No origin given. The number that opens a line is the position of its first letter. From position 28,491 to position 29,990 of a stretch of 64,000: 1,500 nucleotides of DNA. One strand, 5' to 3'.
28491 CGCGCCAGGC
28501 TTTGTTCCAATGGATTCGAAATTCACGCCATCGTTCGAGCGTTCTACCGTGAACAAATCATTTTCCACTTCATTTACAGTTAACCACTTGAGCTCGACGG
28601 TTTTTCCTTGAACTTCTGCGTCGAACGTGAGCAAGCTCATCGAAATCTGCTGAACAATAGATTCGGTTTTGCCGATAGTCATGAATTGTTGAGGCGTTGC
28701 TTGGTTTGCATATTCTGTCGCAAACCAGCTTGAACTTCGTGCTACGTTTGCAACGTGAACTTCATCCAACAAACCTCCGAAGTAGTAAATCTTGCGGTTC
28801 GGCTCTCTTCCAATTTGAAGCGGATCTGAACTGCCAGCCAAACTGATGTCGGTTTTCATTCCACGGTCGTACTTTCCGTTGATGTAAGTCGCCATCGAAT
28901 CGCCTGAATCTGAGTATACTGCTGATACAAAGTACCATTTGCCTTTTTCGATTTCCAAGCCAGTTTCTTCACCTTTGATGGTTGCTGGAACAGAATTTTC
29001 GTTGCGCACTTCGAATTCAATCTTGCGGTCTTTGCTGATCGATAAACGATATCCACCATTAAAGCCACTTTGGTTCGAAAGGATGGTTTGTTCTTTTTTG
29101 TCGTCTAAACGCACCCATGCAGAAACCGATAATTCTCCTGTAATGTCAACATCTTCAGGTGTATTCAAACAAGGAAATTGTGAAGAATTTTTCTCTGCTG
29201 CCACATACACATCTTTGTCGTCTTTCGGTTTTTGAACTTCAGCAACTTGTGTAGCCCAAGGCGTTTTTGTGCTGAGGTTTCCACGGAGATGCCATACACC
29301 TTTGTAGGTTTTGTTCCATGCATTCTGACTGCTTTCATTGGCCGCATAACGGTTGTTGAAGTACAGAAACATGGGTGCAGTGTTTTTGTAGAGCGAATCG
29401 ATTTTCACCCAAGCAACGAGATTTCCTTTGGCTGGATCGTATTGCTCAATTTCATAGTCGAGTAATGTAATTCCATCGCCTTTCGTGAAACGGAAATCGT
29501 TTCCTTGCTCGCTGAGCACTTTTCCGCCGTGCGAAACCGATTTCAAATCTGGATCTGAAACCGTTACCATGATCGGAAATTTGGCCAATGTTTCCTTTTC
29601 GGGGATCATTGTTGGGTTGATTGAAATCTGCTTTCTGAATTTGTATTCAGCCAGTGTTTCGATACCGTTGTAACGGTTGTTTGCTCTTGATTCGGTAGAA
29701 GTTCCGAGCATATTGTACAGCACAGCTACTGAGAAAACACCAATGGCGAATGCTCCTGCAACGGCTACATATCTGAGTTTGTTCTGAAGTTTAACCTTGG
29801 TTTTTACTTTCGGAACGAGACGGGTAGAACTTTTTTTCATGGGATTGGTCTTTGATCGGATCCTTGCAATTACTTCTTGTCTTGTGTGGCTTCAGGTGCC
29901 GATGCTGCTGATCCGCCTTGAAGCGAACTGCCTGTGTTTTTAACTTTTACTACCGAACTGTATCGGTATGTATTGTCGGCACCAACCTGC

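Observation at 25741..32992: Three tandem copies of an undescribed two-gene cassette: a small secreted Ig-like protein plus a DUF2341-LamG T9SS cargo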

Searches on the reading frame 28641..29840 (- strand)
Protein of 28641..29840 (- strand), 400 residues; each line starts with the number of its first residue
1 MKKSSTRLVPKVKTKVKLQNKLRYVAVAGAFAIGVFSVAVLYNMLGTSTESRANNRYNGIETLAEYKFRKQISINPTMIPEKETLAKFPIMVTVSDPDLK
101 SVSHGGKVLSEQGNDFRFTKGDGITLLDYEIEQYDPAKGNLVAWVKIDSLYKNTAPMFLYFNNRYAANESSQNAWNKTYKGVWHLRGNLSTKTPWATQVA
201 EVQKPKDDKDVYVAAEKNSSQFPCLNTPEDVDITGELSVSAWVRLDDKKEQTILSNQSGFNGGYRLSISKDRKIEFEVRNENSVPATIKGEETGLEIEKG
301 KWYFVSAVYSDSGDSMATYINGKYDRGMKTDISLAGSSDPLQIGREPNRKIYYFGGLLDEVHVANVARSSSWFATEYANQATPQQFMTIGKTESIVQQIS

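Call 36: find_homologous_proteins(query=window:28641-29840:-, max_evalue=0.001)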
Query window:28641-29840:- (400 aa): 207 proteins with E <= 0.001 among 4060 candidates; the best 120 are listed.
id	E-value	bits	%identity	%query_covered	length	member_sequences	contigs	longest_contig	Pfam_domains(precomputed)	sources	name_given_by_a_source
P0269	8.9e-256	866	95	100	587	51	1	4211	PF13385.14,PF18962.8,PF10102.15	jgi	jgi:Concanavalin A-like lectin/glucanases superfamily/Domain of unknown function (DUF2341)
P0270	1.7e-214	730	78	100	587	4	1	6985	PF13385.14,PF18962.8,PF10102.15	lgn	-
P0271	4.1e-214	729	78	100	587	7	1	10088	PF13385.14,PF18962.8,PF10102.15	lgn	-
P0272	4.4e-213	725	79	100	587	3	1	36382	PF13385.14,PF18962.8,PF10102.15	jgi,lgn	jgi:hypothetical protein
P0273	1.3e-212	724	78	100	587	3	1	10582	PF13385.14,PF18962.8,PF10102.15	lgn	-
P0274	1.5e-193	661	72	100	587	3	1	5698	PF13385.14,PF18962.8,PF10102.15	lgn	-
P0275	1.6e-192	658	71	100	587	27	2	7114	PF13385.14,PF18962.8,PF10102.15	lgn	-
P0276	2.0e-192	658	72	100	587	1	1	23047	PF13385.14,PF18962.8,PF10102.15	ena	-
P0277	2.8e-192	657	72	100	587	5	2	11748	PF07953.21,PF13385.14,PF18962.8,PF10102.15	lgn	-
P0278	1.2e-191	655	72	100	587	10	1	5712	PF07953.21,PF13385.14,PF18962.8,PF10102.15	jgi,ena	-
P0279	6.8e-189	646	72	100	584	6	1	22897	PF13385.14,PF18962.8,PF10102.15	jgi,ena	-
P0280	5.6e-187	640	72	100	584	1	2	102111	PF13385.14,PF18962.8,PF10102.15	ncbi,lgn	-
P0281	4.2e-186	637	69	100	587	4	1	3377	PF13385.14,PF18962.8,PF10102.15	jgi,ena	-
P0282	5.4e-185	633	70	100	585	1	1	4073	PF13385.14,PF18962.8,PF10102.15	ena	-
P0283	3.2e-182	624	68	100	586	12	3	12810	PF13385.14,PF18962.8,PF10102.15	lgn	-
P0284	1.8e-181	621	68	100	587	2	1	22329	PF13385.14,PF18962.8,PF10102.15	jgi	jgi:biopolymer transport protein ExbB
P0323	4.3e-42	163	40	31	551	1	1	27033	PF10102.15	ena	-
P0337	4.7e-30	123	29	83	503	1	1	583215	PF07953.21,PF13385.14,PF10102.15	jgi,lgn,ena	-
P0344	7.0e-28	116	28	95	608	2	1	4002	PF13385.14,PF18962.8,PF10102.15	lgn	-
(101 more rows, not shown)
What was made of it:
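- Closest known: DUF2341-LamG heads on type IV pilus-associated proteins. Same: The same two-domain head at 25-30% identity (call 36).
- One L2 orthologue is annotated as ExbB by JGI (call 36).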

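Call 37: find_encoding_contigs(protein=P0323, flank=7000, max_places=2)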
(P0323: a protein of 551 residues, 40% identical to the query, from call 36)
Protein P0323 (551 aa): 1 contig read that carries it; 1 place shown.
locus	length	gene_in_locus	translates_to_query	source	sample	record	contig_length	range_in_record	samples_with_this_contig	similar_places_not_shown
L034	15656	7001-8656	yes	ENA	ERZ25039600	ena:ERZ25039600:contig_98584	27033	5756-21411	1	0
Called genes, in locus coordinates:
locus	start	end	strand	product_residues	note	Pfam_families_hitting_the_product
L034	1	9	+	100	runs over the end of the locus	PF19831:DUF6312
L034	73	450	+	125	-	PF19702:DUF6200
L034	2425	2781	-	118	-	PF00550:PP-binding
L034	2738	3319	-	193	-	-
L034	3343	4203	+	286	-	-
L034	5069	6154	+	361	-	PF14252:DUF4347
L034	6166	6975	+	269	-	PF10102:DUF2341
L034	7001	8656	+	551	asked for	PF10102:DUF2341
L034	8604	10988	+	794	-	PF13385:Laminin_G_3, PF01833:TIG, PF13385:Laminin_G_3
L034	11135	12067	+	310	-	PF13385:Laminin_G_3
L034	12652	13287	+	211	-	-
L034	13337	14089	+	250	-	-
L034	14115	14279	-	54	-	-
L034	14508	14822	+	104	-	-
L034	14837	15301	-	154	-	-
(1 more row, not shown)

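Call 38: find_encoding_contigs(protein=P0344, flank=7000, max_places=2)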
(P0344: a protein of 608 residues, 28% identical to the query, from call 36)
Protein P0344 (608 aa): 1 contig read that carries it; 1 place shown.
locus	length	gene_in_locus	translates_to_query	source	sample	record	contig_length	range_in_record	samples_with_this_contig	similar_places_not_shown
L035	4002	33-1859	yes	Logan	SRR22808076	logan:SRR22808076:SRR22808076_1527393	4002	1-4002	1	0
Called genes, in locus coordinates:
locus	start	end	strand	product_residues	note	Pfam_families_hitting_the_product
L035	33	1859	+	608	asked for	PF10102:DUF2341, PF13385:Laminin_G_3, PF18962:Por_Secre_tail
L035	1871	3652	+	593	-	PF00512:HisKA, PF02518:HATPase_c, PF00072:Response_reg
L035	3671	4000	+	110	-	?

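Call 39: find_encoding_contigs(protein=P0337, flank=7000, max_places=2)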
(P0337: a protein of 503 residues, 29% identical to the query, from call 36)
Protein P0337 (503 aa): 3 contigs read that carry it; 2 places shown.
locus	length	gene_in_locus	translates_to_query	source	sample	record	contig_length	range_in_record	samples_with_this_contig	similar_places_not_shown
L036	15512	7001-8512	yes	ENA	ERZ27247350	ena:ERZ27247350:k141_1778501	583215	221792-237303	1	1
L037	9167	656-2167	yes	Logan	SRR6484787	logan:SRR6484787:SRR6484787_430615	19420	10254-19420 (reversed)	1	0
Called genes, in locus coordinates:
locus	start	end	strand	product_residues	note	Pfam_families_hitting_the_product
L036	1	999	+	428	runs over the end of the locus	-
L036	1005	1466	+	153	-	PF07963:N_methyl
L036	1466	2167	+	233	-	-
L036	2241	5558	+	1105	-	PF13290:CHB_HEX_C_1, PF13287:Fn3_assoc, PF13290:CHB_HEX_C_1, PF13287:Fn3_assoc, PF13290:CHB_HEX_C_1, PF13287:Fn3_assoc, PF13290:CHB_HEX_C_1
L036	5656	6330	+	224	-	-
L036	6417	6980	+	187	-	PF07963:N_methyl (weak)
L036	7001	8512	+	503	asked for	PF10102:DUF2341, PF07953:Toxin_R_bind_N, PF13385:Laminin_G_3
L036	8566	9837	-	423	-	PF01494:FAD_binding_3 (weak), PF03486:HI0933_like, PF07992:Pyr_redox_2, PF00070:Pyr_redox (faint), PF00890:FAD_binding_2, PF01134:GIDA (faint), PF12831:FAD_oxidored, PF22780:HI0933_like_1st, +2 more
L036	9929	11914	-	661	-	PF00989:PAS (weak), PF00512:HisKA, PF02518:HATPase_c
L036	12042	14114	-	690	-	PF00989:PAS (faint), PF13426:PAS_9 (weak), PF00512:HisKA, PF02518:HATPase_c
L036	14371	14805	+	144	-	PF02381:MraZ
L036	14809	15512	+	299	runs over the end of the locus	PF01795:Methyltransf_5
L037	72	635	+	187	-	PF07963:N_methyl (weak)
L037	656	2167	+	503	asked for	PF10102:DUF2341, PF07953:Toxin_R_bind_N, PF13385:Laminin_G_3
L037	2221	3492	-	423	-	PF01494:FAD_binding_3 (weak), PF03486:HI0933_like, PF07992:Pyr_redox_2, PF00070:Pyr_redox (faint), PF00890:FAD_binding_2, PF01134:GIDA (faint), PF12831:FAD_oxidored, PF22780:HI0933_like_1st, +2 more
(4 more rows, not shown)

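Call 40: find_encoding_contigs(protein=P0284, flank=10000, max_places=2)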
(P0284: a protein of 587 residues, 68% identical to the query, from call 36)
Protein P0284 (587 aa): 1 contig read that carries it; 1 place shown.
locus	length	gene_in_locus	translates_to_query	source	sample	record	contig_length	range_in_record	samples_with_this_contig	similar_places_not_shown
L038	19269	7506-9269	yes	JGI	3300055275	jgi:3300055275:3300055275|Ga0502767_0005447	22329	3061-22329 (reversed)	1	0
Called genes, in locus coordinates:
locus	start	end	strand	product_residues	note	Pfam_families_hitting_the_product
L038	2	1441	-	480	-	?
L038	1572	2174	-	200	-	PF14595:Thioredoxin_9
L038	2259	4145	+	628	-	PF02518:HATPase_c (weak), PF00204:DNA_gyraseB, PF01751:Toprim, PF00986:DNA_gyraseB_C (faint)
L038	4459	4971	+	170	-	-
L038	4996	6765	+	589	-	PF10102:DUF2341, PF13385:Laminin_G_3, PF18962:Por_Secre_tail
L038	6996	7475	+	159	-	-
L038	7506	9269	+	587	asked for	PF10102:DUF2341 (weak), PF13385:Laminin_G_3, PF18962:Por_Secre_tail (faint)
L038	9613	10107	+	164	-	-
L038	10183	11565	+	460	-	PF10102:DUF2341 (weak), PF07953:Toxin_R_bind_N (weak), PF13385:Laminin_G_3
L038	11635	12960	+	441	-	PF07695:7TMR-DISM_7TM, PF07730:HisKA_3 (faint)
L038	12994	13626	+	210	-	PF00072:Response_reg, PF00196:GerE, PF08281:Sigma70_r4_2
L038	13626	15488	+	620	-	PF07730:HisKA_3, PF02518:HATPase_c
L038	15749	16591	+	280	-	PF01145:Band_7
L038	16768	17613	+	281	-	PF00456:Transketolase_N, PF13292:DXP_synthase_N, PF00676:E1_dh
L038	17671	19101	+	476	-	PF00092:VWA, PF13519:VWA_2 (weak)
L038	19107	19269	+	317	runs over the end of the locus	PF02779:Transket_pyr, PF02780:Transketolase_C, PF22613:Transketolase_C_1 (weak)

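Call 61: find_related_loci(query=P0344, collection=metagenome_contigs, flank=6000)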
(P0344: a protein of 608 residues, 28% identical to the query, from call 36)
Query P0344 (608 aa) in metagenome_contigs; peptide patterns used: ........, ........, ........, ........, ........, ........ (x = any residue, [..] = any of these).
138 stretches matched a pattern; 62 encode a relative of the query (tblastn E <= 1e-3); 62 distinct loci.
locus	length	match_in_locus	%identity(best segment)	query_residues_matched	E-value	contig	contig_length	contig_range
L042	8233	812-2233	51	205-411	9e-50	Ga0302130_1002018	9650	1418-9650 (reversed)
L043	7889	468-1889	51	205-411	9e-50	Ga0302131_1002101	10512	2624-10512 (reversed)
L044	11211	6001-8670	35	64-416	2e-44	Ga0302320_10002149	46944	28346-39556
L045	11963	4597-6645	30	70-422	7e-36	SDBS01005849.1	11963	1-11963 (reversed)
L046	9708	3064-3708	36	398-608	2e-33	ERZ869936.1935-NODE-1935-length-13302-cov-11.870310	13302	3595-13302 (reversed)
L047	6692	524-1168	35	398-608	3e-33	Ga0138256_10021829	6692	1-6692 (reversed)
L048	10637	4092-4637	39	422-607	3e-29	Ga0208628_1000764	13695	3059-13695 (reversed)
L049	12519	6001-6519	39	213-395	1e-27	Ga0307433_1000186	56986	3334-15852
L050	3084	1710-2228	39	213-395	7e-28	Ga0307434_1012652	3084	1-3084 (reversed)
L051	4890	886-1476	32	402-607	2e-22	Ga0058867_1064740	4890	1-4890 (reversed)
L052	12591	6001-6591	32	402-607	2e-22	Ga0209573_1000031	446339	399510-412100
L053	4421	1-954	27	90-422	1e-20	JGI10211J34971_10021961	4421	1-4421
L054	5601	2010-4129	27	72-413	2e-18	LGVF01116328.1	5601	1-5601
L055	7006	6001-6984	28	63-402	1e-16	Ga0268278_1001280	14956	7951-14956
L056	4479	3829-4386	30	64-258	4e-14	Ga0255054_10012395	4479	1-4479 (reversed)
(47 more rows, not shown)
